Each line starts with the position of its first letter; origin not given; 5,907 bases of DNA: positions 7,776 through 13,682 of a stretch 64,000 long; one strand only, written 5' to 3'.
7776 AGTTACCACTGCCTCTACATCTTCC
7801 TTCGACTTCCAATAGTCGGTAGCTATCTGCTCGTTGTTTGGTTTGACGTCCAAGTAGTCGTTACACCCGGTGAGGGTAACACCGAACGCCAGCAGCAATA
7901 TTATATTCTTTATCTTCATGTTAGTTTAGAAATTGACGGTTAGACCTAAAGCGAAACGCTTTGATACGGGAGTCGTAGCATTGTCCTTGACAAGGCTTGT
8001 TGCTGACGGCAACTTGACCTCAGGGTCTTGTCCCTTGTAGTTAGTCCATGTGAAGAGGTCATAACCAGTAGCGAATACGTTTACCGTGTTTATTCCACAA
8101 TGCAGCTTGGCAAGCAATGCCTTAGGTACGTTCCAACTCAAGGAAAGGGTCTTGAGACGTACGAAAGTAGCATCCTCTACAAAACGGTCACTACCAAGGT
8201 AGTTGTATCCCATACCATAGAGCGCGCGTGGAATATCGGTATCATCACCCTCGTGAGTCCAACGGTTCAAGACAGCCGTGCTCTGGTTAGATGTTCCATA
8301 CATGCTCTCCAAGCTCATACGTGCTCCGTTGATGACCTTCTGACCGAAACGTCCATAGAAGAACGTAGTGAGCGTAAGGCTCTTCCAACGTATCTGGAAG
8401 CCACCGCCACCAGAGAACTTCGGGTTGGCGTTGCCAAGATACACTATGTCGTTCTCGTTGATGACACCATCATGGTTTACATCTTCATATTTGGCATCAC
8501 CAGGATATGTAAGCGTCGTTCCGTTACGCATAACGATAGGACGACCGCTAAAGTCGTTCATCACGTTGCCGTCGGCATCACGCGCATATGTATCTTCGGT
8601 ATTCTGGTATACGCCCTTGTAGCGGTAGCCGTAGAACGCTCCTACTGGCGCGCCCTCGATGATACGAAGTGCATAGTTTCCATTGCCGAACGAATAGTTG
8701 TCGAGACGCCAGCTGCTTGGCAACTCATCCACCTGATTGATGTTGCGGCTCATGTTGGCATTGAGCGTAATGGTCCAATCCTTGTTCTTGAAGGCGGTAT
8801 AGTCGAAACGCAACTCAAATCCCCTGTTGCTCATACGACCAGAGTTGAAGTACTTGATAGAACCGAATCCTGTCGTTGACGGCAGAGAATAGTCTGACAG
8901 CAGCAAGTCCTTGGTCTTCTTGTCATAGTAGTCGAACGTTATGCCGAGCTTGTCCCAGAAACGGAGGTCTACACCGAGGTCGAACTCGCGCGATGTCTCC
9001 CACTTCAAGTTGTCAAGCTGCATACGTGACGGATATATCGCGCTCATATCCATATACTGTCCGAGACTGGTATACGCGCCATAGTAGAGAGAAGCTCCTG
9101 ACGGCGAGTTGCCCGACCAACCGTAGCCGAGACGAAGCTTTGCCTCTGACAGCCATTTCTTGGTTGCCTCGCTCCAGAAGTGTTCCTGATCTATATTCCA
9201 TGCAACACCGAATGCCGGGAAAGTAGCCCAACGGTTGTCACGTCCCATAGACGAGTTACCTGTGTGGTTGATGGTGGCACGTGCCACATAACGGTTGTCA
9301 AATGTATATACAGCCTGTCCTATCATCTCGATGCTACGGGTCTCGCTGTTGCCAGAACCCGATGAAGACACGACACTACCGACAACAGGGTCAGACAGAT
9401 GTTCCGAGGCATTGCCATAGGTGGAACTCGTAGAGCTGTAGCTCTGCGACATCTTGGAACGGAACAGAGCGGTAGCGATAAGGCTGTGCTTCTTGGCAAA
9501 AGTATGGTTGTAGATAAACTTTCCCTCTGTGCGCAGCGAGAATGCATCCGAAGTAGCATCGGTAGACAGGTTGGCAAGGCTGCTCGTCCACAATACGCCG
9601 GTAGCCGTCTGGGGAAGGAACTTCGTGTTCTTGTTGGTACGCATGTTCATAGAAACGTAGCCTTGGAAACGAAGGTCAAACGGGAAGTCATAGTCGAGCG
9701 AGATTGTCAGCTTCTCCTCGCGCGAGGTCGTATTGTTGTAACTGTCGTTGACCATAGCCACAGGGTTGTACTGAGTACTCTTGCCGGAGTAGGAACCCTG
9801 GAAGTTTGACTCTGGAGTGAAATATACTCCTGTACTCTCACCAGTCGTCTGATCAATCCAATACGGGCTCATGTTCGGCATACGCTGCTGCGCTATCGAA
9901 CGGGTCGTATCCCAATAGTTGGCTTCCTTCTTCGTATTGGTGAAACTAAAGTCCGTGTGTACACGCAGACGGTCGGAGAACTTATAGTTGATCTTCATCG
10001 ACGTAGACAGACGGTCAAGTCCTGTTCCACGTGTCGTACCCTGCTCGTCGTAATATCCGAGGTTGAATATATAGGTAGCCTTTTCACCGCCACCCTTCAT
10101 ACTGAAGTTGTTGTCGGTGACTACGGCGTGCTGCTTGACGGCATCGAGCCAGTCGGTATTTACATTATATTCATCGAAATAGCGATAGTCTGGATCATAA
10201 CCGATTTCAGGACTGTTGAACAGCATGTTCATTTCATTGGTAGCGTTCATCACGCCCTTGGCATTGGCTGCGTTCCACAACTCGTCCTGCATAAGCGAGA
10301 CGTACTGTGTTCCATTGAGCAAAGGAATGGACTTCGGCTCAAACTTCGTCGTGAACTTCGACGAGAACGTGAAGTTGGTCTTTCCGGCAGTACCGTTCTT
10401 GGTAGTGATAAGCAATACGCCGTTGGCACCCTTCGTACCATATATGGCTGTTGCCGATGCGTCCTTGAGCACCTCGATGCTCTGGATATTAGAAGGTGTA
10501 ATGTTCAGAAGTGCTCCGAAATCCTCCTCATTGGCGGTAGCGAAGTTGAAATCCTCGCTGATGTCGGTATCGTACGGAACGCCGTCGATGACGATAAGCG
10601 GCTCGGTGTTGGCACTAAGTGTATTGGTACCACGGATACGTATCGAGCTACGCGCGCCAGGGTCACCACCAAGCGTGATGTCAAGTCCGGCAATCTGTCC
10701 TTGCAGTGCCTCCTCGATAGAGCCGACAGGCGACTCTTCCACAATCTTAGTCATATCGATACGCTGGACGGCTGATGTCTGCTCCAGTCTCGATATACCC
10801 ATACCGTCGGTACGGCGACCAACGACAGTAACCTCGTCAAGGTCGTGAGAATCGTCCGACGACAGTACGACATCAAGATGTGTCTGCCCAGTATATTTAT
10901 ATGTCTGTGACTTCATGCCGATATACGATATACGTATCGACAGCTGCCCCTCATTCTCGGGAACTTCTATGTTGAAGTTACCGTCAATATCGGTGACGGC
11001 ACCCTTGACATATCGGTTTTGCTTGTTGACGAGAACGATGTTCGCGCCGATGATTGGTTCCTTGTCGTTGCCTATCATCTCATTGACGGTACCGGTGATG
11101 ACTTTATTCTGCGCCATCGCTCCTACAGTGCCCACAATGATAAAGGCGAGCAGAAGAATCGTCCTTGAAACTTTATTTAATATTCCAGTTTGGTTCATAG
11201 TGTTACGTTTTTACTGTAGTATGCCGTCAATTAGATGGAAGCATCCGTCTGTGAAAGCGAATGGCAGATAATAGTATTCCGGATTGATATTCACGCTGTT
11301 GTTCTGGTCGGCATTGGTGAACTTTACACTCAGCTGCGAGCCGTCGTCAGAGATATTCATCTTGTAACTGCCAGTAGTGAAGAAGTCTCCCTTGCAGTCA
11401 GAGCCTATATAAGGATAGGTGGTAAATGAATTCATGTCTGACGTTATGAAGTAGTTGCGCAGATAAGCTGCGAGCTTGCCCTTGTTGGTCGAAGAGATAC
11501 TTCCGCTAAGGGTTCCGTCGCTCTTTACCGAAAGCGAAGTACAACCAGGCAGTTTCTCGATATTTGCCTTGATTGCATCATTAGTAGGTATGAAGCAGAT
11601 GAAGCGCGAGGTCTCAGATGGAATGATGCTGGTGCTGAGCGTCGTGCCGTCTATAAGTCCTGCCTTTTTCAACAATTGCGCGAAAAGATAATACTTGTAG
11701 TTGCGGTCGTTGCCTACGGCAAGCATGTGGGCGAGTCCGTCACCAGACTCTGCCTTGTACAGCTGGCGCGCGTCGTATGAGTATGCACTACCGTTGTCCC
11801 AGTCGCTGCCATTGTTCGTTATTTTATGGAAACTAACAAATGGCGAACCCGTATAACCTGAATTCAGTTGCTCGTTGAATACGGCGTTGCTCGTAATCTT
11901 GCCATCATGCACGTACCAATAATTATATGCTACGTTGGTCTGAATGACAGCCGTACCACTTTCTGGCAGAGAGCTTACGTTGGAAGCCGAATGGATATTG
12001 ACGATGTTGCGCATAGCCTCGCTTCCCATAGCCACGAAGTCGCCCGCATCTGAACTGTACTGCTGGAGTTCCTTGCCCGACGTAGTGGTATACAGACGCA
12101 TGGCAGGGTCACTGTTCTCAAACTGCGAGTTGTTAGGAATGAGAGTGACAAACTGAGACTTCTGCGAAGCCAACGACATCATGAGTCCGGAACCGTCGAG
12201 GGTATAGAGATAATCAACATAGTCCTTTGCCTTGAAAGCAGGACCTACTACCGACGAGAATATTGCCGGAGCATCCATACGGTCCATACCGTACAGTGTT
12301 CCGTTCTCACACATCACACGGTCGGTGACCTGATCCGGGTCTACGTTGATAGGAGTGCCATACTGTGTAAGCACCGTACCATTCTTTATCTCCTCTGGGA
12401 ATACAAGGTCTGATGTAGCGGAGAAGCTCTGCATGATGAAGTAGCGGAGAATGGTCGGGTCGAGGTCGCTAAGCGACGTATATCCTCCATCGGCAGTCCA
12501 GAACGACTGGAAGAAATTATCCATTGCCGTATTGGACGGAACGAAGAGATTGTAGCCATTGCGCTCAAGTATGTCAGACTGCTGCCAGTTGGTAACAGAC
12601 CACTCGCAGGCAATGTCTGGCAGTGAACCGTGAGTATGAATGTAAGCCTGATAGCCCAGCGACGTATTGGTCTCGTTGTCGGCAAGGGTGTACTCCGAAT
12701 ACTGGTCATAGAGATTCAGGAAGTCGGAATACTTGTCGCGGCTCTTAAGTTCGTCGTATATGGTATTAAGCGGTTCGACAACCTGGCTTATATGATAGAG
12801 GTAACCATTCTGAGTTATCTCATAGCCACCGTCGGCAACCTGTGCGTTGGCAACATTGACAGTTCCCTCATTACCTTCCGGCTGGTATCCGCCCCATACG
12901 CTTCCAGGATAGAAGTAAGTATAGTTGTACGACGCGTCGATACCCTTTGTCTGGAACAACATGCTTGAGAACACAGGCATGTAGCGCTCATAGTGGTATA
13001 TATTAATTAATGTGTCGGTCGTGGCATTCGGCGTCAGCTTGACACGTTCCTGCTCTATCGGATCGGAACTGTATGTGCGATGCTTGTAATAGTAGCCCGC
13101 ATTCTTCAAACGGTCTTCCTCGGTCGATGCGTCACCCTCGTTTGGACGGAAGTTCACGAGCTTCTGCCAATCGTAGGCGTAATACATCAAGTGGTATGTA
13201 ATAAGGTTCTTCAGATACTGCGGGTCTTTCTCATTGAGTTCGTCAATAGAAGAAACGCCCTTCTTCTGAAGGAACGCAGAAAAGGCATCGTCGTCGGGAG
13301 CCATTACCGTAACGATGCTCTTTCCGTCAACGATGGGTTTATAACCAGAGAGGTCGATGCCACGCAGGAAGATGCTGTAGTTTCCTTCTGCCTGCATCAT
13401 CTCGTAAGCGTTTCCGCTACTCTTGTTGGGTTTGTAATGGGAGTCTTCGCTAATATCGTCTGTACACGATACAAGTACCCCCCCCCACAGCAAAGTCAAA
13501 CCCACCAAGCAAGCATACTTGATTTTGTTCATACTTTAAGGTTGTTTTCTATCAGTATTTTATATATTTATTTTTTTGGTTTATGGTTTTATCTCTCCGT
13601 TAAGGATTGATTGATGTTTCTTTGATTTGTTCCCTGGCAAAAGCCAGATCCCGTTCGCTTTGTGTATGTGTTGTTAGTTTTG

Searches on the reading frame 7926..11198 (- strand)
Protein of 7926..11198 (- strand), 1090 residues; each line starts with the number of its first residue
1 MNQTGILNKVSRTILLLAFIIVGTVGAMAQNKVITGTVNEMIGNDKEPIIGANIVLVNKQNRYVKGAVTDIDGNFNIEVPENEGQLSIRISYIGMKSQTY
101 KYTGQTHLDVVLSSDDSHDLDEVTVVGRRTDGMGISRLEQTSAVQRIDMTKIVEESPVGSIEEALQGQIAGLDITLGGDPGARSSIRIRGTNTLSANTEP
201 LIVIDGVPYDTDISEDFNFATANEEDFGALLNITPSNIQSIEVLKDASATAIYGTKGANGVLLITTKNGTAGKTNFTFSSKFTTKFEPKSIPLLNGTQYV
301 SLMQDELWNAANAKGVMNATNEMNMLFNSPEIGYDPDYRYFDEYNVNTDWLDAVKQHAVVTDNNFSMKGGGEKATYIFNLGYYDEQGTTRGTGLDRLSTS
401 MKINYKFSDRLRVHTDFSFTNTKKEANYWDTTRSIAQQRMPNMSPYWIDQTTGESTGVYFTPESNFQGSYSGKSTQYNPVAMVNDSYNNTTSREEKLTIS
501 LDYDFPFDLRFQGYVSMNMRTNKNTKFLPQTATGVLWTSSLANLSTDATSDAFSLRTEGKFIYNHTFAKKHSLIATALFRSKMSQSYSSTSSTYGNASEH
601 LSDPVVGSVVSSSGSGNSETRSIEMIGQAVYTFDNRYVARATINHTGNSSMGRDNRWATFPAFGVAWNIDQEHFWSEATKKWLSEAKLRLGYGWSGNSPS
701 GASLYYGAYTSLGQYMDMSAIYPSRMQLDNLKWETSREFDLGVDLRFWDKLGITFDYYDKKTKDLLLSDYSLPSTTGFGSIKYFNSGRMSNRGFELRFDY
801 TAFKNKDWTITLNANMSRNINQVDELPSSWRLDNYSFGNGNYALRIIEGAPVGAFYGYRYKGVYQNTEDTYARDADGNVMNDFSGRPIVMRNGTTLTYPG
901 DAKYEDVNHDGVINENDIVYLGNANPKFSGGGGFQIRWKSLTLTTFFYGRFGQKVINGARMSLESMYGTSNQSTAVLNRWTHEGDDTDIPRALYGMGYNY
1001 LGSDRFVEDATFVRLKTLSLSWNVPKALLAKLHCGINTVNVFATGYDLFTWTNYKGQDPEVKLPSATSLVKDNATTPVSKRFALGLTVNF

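Call 22: search_protein_families(library=pfam, proteins=[window:7926-11198:-])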
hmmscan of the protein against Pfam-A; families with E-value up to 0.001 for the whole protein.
window:7926-11198:- (1090 aa): 3 families
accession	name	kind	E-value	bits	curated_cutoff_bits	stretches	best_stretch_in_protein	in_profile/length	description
PF07715.20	Plug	-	3.2e-17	63.4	23.9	1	139-261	4-107/107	TonB-dependent Receptor Plug Domain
PF13715.12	CarbopepD_reg_2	-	2.2e-13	50.5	32.2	1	34-125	1-88/88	CarboxypepD_reg-like domain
PF13620.12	CarboxypepD_reg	-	3.3e-10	40.6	32.3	1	34-102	2-67/82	Carboxypeptidase regulatory-like domain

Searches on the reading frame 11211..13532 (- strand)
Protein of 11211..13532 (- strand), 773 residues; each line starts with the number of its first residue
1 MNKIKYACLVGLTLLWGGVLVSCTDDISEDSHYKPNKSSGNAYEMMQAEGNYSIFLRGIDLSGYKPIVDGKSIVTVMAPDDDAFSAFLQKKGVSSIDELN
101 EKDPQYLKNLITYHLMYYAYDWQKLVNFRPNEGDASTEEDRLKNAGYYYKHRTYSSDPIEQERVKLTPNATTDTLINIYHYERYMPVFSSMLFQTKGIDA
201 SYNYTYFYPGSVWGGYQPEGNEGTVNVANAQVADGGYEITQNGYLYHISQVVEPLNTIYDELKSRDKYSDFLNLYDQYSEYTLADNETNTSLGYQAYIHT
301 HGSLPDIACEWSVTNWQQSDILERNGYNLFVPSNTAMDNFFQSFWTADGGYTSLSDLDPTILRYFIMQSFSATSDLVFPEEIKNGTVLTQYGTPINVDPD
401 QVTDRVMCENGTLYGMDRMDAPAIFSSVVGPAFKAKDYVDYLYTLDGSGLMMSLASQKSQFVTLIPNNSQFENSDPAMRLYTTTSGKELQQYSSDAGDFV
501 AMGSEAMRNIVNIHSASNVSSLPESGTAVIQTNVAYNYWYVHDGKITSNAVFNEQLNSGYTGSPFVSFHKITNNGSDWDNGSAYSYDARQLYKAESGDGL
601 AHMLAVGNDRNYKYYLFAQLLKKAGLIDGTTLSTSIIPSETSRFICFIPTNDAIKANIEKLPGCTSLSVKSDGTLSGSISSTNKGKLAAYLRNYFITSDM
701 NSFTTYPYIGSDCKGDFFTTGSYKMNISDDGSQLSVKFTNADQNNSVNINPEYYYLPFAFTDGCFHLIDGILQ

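Call 22: search_protein_families(library=pfam, proteins=[window:11211-13532:-])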
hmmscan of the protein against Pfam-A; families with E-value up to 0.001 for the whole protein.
window:11211-13532:- (773 aa): 1 family
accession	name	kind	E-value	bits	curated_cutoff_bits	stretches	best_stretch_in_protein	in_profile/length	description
PF02469.27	Fasciclin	-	3.4e-14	53.6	22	1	51-128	2-75/123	Fasciclin domain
